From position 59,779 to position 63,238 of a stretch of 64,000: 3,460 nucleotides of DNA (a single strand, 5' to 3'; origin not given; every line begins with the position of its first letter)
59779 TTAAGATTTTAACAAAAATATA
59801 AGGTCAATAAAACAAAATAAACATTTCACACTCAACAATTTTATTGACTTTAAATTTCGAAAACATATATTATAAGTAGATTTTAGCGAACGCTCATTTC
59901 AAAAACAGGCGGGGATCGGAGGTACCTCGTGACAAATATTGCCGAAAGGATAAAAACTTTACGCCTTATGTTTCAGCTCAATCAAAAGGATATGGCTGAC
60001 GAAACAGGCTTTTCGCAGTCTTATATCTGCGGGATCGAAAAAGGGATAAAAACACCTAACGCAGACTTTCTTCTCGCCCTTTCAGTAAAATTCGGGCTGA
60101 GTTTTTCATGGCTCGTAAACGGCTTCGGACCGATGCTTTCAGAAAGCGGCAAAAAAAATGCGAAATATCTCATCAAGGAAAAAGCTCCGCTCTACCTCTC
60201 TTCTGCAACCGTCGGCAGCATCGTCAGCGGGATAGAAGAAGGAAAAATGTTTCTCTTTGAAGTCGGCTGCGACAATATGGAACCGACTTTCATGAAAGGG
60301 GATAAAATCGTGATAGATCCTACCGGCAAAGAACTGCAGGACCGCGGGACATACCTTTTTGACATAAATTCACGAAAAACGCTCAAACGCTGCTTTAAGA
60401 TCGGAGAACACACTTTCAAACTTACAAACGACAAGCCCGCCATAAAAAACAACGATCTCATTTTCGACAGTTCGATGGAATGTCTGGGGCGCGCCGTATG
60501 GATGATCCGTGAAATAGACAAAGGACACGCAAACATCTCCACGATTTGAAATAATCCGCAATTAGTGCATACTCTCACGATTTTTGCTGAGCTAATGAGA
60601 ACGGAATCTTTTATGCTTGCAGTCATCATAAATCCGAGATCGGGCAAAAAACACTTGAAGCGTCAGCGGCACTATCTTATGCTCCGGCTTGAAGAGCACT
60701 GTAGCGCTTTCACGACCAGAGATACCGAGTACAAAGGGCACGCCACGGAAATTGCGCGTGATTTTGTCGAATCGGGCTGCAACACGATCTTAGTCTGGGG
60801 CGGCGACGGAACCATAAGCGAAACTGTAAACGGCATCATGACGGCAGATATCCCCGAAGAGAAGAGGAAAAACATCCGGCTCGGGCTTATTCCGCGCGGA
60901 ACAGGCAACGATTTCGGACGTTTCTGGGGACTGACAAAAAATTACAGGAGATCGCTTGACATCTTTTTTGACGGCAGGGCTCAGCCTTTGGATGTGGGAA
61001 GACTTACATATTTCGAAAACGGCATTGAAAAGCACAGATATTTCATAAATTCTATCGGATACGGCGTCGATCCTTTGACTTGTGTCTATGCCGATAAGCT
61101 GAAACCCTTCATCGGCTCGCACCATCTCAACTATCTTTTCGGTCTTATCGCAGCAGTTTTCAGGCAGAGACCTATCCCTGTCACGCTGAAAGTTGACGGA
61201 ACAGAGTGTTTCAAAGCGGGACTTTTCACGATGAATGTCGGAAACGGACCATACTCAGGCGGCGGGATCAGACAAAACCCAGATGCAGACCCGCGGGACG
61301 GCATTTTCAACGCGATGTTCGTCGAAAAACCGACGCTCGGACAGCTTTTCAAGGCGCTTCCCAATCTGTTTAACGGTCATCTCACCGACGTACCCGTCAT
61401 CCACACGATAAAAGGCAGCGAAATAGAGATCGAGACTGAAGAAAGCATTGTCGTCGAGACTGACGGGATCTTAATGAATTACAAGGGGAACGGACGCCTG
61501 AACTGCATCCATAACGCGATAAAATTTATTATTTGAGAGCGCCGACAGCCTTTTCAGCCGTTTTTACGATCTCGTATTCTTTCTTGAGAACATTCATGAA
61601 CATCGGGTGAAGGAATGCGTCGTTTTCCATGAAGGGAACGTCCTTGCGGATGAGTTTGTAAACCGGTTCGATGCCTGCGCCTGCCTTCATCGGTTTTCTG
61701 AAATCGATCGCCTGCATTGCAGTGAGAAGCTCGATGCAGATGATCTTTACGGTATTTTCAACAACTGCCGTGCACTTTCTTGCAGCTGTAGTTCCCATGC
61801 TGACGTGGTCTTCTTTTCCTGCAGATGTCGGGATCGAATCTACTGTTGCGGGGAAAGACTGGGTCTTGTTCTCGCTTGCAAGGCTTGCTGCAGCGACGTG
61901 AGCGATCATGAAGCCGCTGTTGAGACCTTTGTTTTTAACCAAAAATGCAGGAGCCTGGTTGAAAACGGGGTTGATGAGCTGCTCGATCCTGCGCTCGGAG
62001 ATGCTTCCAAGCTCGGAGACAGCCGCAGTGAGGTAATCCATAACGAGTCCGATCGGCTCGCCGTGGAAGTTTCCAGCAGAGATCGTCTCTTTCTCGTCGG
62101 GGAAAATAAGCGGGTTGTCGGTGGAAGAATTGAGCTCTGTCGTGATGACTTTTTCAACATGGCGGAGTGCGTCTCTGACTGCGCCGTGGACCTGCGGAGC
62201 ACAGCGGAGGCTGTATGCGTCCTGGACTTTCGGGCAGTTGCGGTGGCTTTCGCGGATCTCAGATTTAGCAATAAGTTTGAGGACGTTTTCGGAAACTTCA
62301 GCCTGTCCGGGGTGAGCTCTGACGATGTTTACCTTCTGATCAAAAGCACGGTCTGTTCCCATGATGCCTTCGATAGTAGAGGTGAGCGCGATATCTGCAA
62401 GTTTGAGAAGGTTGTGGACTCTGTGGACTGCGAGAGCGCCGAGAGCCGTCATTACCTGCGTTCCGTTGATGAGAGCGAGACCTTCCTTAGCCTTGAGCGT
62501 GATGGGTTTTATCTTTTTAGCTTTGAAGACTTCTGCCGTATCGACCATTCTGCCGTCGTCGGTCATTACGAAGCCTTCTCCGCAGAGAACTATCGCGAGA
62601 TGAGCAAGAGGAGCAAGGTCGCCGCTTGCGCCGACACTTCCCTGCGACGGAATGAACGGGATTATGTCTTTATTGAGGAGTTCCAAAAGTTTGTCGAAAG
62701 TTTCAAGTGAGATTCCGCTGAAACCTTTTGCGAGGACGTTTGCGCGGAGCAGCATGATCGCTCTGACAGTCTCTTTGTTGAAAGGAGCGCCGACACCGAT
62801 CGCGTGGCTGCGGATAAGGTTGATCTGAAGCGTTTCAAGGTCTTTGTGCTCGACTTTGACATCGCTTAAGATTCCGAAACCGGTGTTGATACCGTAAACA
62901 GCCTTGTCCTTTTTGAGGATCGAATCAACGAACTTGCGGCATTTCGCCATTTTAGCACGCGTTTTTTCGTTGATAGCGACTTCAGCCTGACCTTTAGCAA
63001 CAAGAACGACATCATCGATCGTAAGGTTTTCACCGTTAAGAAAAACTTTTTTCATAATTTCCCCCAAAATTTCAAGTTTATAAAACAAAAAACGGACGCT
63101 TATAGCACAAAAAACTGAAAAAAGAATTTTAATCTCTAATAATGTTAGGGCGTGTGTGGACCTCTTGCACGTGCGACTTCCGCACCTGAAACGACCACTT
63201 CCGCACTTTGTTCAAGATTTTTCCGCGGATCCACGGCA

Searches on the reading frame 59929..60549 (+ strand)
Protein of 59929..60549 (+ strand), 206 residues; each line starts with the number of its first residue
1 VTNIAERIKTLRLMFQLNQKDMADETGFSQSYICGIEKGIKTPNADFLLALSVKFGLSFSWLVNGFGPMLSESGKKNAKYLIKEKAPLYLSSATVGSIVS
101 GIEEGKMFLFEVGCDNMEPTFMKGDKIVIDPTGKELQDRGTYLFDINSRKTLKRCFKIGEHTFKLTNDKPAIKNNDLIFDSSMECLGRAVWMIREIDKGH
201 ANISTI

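Call 10: search_protein_families(library=pfam, proteins=[window:59929-60549:+], max_evalue=0.0001)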
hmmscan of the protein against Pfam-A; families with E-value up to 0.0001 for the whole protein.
window:59929-60549:+ (206 aa): 3 families
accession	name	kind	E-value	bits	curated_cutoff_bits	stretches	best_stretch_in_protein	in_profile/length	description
PF12844.13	HTH_19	-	1.2e-11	44.8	30.2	1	6-65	2-61/64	Helix-turn-helix domain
PF01381.28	HTH_3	-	6.5e-10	39.3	23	1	8-62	1-55/55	Helix-turn-helix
PF00717.28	Peptidase_S24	-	4e-09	36.6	23.3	1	102-190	30-116/116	Peptidase S24-like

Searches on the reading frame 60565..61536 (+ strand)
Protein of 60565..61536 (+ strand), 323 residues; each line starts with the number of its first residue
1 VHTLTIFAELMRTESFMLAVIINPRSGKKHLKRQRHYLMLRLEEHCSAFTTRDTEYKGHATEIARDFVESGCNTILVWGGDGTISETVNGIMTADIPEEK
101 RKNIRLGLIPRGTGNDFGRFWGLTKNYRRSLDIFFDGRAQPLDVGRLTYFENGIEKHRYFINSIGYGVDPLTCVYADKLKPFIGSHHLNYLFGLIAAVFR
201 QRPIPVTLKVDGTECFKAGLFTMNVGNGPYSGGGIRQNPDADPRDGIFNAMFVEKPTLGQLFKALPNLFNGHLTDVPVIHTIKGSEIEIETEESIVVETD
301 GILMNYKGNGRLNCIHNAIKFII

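Call 60: search_protein_families(library=ncbifam, proteins=[window:60565-61536:+], max_evalue=0.00001)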
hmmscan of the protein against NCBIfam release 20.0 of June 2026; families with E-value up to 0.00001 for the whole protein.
window:60565-61536:+ (323 aa): 11 families
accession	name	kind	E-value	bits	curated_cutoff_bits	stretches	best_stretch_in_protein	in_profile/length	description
TIGR00147.1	TIGR00147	subfamily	9.8e-40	136.3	118.65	1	19-320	5-291/296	YegS/Rv2252/BmrU family lipid kinase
NF009874.0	PRK13337.1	equivalog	5.6e-35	120.7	385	1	20-302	7-273/305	diacylglycerol kinase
NF008882.0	PRK11914.1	equivalog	1.2e-34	119.9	302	1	16-301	9-281/306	diacylglycerol kinase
NF009604.0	PRK13057.1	equivalog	9.7e-30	103.5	274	1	14-306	9-278/302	lipid kinase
NF009603.0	PRK13055.1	subfamily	1.8e-29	102.8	342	1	20-321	7-297/335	diacylglycerol kinase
NF009602.0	PRK13054.1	equivalog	2.2e-25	89.4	284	1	41-320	26-289/301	lipid kinase YegS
NF009605.0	PRK13059.1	equivalog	5.9e-25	87.8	313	1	20-302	6-271/295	putative lipid kinase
TIGR03702.1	lip_kinase_YegS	equivalog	7.2e-23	81.1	387.45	1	43-320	24-285/295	lipid kinase YegS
NF002033.0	PRK00861.1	subfamily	2.8e-13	49.2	293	1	19-146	15-133/328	putative lipid kinase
NF009025.0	PRK12361.1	equivalog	5.9e-12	44.6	505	1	18-255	244-468/546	hypothetical protein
NF040993.1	MamU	equivalog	3.5e-06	26.6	400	1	18-214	3-186/296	lipid kinase MamU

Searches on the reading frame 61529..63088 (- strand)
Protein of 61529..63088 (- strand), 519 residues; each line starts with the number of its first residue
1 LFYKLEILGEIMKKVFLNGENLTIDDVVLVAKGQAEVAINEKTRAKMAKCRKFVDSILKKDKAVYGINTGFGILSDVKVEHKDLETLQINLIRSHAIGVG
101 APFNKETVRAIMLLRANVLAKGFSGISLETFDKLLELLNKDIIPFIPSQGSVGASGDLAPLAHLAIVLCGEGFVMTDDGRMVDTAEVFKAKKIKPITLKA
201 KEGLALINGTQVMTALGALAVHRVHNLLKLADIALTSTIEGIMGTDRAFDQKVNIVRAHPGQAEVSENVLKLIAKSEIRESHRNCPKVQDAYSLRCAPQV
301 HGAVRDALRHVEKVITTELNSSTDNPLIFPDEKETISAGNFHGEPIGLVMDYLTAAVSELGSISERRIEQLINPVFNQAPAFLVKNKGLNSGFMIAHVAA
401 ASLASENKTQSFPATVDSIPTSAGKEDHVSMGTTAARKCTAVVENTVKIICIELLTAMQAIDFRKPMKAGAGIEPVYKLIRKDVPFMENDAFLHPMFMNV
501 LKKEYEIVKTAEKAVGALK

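Call 60: search_protein_families(library=ncbifam, proteins=[window:61529-63088:-], max_evalue=0.00001)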
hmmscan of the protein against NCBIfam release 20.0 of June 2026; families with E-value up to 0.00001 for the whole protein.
window:61529-63088:- (519 aa): 8 families
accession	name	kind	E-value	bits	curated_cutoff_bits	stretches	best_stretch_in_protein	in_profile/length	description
NF006871.0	PRK09367.1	subfamily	2.4e-201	669.8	524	1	13-500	2-488/505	histidine ammonia-lyase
TIGR01225.1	hutH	equivalog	1.4e-198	660.5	539.15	1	15-496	1-481/506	histidine ammonia-lyase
TIGR03832.1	Tyr_2_3_mutase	equivalog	4.1e-126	421.5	501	1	17-493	1-496/507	tyrosine 2,3-aminomutase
TIGR04475.1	Phe_D_beta_mut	equivalog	2.1e-120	402.8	800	1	18-497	6-502/510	phenylalanine aminomutase (D-beta-phenylalanine forming)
NF053541.1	FlxA_rubin_TAL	equivalog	2.1e-117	392.6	700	1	23-500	2-492/498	flexirubin biosynthesis tyrosine ammonia-lyase FlxA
NF041222.1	BagA_FevW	exception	3.8e-86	289.8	1000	1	17-492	3-502/529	bagremycin/ferroverdin biosynthesis tyrosine ammonia-lyase BagA/FevW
TIGR01226.1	phe_am_lyase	equivalog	1.6e-84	284.6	519.15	1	13-465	31-502/680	phenylalanine ammonia-lyase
TIGR04473.1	taxol_Phe_23mut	exception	2.5e-54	184.7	1250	1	13-466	25-499/687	phenylalanine aminomutase (L-beta-phenylalanine forming)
